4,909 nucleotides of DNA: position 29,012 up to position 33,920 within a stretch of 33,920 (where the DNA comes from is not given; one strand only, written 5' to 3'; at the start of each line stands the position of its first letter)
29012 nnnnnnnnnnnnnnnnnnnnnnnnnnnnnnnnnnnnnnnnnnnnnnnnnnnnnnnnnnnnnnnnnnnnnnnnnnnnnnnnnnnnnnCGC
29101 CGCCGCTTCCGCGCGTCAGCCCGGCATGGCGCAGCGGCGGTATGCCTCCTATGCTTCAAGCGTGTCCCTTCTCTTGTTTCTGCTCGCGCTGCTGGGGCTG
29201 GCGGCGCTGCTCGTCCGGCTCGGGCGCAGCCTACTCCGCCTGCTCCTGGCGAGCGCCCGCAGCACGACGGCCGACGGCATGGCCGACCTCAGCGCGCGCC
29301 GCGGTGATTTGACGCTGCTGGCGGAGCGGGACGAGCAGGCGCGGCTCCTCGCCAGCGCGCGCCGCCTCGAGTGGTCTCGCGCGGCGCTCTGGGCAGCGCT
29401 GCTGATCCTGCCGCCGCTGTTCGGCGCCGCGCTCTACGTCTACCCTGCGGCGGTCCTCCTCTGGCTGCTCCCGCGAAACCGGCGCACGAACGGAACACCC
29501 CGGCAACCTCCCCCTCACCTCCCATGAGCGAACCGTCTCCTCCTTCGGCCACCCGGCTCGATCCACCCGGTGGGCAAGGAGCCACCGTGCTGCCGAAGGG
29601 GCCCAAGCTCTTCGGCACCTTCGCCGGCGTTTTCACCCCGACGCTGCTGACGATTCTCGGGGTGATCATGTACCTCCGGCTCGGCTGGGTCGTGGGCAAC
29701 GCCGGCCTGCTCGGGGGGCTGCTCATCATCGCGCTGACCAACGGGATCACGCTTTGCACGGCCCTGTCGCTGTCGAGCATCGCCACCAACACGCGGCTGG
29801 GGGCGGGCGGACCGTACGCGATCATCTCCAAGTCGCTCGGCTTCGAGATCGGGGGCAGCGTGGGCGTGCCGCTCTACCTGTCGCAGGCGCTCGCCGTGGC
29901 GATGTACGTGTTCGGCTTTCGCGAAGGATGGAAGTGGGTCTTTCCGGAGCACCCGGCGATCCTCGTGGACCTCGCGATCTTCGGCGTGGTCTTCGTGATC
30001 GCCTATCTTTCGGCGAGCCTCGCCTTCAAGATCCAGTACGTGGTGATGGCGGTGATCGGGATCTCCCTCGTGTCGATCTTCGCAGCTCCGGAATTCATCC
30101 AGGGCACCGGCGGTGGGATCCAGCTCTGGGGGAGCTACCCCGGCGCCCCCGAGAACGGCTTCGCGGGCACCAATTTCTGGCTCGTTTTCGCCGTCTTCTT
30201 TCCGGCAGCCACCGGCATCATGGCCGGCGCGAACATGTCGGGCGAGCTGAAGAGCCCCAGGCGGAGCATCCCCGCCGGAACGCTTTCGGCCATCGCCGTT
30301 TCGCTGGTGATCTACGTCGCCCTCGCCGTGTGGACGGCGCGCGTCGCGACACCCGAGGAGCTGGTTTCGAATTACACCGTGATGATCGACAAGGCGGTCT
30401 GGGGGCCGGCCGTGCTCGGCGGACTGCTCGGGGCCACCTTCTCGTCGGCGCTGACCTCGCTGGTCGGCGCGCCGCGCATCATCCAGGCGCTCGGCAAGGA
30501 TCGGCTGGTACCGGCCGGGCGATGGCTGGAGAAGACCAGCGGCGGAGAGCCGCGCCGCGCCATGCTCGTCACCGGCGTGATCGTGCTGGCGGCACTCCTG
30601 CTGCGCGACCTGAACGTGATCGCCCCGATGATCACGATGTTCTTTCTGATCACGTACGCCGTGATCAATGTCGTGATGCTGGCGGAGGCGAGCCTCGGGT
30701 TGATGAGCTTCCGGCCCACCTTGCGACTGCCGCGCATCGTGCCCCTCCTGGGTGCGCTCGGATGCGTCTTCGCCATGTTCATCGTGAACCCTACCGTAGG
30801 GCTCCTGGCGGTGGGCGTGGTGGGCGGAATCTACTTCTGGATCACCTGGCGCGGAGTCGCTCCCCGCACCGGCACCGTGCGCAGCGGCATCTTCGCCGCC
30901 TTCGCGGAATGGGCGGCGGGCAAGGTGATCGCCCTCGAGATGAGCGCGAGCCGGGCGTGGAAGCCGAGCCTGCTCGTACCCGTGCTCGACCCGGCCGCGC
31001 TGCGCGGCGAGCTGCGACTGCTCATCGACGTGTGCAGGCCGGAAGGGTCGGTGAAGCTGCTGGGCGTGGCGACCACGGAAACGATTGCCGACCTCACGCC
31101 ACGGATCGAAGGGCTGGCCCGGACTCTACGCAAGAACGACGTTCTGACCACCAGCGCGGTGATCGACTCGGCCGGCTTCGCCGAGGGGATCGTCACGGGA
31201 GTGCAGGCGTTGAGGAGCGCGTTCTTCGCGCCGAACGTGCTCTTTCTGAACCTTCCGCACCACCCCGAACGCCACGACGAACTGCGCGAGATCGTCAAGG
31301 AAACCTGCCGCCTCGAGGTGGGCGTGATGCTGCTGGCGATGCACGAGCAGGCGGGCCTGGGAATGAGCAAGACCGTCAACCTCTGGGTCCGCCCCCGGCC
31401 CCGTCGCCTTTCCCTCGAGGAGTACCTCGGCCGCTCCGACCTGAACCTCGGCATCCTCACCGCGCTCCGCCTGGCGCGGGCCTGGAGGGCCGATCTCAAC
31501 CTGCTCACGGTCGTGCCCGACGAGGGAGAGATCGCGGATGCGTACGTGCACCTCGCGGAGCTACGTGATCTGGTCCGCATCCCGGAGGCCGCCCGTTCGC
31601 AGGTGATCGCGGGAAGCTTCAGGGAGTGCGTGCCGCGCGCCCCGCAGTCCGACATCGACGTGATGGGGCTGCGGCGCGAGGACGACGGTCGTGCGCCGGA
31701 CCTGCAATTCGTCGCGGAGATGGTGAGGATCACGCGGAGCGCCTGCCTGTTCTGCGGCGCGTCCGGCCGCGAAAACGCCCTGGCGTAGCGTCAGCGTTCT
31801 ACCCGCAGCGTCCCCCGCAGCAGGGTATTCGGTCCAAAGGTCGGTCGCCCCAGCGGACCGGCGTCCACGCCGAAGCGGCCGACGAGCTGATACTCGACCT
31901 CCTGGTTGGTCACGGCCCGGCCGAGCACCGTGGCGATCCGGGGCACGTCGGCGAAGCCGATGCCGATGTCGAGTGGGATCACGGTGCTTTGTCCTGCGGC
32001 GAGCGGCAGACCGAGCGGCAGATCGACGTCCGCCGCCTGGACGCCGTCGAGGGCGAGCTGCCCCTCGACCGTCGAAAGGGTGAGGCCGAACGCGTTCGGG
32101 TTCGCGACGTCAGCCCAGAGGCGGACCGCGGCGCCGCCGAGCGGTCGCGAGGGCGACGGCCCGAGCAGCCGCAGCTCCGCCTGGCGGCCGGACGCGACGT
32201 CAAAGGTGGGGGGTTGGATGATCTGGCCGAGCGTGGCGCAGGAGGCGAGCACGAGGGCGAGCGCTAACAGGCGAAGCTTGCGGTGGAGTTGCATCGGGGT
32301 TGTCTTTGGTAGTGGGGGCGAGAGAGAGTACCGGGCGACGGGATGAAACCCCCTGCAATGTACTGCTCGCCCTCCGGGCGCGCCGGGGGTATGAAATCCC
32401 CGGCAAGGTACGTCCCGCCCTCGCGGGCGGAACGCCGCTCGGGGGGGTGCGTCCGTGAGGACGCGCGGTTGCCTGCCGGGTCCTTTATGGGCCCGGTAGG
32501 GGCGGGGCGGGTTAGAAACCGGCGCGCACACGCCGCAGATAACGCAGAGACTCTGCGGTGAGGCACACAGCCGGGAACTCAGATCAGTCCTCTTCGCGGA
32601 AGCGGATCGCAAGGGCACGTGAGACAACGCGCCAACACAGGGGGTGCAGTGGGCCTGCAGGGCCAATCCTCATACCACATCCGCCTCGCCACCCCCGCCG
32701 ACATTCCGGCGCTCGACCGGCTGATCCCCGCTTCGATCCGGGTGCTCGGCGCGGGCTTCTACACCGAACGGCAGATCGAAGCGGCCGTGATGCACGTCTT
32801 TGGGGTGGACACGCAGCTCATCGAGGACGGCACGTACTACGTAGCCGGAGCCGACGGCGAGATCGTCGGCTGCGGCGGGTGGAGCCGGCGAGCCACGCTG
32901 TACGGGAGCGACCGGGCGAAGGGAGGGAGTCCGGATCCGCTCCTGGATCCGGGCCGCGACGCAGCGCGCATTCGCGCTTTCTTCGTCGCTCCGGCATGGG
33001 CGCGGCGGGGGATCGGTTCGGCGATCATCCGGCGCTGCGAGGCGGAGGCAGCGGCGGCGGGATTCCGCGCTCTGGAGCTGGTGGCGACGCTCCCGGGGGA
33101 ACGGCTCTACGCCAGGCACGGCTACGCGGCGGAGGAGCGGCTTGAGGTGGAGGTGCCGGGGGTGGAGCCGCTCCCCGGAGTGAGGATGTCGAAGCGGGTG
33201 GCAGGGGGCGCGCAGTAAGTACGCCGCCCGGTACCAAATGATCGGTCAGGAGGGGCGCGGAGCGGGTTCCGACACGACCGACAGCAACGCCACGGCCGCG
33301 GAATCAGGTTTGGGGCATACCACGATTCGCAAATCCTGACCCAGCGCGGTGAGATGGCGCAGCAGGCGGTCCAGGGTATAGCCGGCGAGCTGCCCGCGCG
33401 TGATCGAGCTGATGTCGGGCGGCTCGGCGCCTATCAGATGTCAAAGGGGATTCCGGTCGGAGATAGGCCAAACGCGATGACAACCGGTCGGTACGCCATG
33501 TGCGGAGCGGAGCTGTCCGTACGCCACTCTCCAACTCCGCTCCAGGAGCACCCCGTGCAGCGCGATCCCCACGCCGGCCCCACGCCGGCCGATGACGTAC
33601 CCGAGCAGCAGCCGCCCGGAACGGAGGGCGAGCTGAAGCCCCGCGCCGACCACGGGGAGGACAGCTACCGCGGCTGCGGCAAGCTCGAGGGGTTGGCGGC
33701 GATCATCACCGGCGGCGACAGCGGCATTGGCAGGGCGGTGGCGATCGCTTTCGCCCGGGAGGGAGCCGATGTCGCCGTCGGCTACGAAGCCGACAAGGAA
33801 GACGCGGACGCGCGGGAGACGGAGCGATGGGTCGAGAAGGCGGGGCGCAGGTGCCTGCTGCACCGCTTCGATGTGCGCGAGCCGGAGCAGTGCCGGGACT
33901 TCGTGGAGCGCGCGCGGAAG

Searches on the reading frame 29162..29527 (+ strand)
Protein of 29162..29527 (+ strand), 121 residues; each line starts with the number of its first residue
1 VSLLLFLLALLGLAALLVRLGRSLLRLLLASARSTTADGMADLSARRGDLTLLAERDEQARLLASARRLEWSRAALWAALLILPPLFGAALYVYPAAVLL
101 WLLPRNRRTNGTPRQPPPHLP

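Call 10: search_protein_families(library=pfam, proteins=[window:29162-29527:+], max_evalue=0.01)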
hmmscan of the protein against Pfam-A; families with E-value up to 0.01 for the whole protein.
window:29162-29527:+ (121 aa): 0 families

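Call 23: search_protein_families(library=pfam, proteins=[window:29162-29527:+], max_evalue=10)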
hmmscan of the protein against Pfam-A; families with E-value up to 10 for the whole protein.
window:29162-29527:+ (121 aa): 2 families
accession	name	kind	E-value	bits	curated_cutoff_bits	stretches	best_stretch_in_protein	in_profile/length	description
PF13396.11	PLDc_N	-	0.046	14.1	23.3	1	70-93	15-38/42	Phospholipase_D-nuclease N-terminal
PF00487.30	FA_desaturase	-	0.54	10.4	29.7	1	19-104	94-176/253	Fatty acid desaturase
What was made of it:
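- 29162..29527 (+): Small membrane ORF (121-128 aa) directly downstream. Membership in the cluster is uncertain. No family hit (calls 10, 23).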

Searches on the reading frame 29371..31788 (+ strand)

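Call 10: search_protein_families(library=pfam, proteins=[window:29371-31788:+], max_evalue=0.01)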
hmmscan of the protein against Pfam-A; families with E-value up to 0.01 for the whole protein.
window:29371-31788:+ (805 aa): 3 families
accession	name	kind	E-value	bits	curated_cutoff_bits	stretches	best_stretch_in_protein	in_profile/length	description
PF00324.27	AA_permease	-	3.3e-45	155.1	24.6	1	87-495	2-430/470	Amino acid permease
PF21555.2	CCC_C_1st_pro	-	1.3e-40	138.6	27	1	536-663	1-128/128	Prokaryotic cation-chloride cotransporter, C-terminal domain, 1st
PF21554.2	CCC_C_2nd_pro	-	8.3e-29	100.7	27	1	664-804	1-132/132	Prokaryotic cation-chloride cotransporter, C-terminal domain, 2nd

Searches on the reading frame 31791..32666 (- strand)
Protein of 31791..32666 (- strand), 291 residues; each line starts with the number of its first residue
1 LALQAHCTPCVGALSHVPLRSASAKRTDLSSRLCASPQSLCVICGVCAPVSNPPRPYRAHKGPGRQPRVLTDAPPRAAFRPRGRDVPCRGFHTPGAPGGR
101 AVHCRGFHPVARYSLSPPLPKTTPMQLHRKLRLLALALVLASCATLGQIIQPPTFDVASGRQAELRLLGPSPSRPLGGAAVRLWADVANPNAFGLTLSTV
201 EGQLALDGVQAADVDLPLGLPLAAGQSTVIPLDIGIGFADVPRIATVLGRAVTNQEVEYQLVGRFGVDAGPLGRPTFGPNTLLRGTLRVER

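Call 10: search_protein_families(library=pfam, proteins=[window:31791-32666:-], max_evalue=0.01)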
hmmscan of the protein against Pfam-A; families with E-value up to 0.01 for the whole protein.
window:31791-32666:- (291 aa): 1 family
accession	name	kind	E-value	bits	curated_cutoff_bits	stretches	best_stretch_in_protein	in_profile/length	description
PF03168.19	LEA_2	-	8.6e-09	36.2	25.4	1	186-277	3-92/98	Late embryogenesis abundant protein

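Call 80: find_encoding_contigs(protein=window:31791-32666:-, flank=10000, max_places=3)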
Protein window:31791-32666:- (291 aa): no gene with exactly this product is on record in the collection.

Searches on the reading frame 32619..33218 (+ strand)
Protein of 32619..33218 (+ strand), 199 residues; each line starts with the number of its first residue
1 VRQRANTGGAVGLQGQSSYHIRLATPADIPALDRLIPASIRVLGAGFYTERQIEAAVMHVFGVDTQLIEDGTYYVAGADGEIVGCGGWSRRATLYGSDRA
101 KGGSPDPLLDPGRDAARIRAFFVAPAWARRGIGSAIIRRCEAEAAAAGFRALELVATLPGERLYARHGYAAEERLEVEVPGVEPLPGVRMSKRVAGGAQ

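Call 10: search_protein_families(library=pfam, proteins=[window:32619-33218:+], max_evalue=0.01)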
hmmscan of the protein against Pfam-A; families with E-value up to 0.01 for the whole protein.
window:32619-33218:+ (199 aa): 3 families
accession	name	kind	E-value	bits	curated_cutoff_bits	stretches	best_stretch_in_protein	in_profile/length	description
PF00583.31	Acetyltransf_1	-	5.1e-12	46.5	20.7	1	68-169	30-116/116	Acetyltransferase (GNAT) family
PF13508.13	Acetyltransf_7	-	1.4e-11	45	27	1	70-169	2-82/84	Acetyltransferase (GNAT) domain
PF13673.13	Acetyltransf_10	-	1.8e-07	31.6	23.6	1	113-179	49-116/128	Acetyltransferase (GNAT) domain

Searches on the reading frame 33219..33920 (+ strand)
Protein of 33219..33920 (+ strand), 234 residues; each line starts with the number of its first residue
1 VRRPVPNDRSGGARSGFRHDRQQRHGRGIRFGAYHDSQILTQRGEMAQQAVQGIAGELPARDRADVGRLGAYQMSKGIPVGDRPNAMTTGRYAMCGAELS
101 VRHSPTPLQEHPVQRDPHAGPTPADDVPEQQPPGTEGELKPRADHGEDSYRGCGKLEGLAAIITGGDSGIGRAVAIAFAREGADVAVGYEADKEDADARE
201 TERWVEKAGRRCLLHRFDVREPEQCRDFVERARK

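Call 10: search_protein_families(library=pfam, proteins=[window:33219-33920:+], max_evalue=0.01)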
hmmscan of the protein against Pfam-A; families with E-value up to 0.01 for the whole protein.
window:33219-33920:+ (234 aa): 3 families
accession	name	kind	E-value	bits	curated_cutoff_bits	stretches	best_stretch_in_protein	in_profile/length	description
PF00106.31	adh_short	-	7.8e-11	42.2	26.6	1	160-233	2-72/195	short chain dehydrogenase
PF13561.12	adh_short_C2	-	2.7e-08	34.1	27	1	167-233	5-66/236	Enoyl-(Acyl carrier protein) reductase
PF08659.16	KR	-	0.00073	19.9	22.6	1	162-233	4-76/180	KR domain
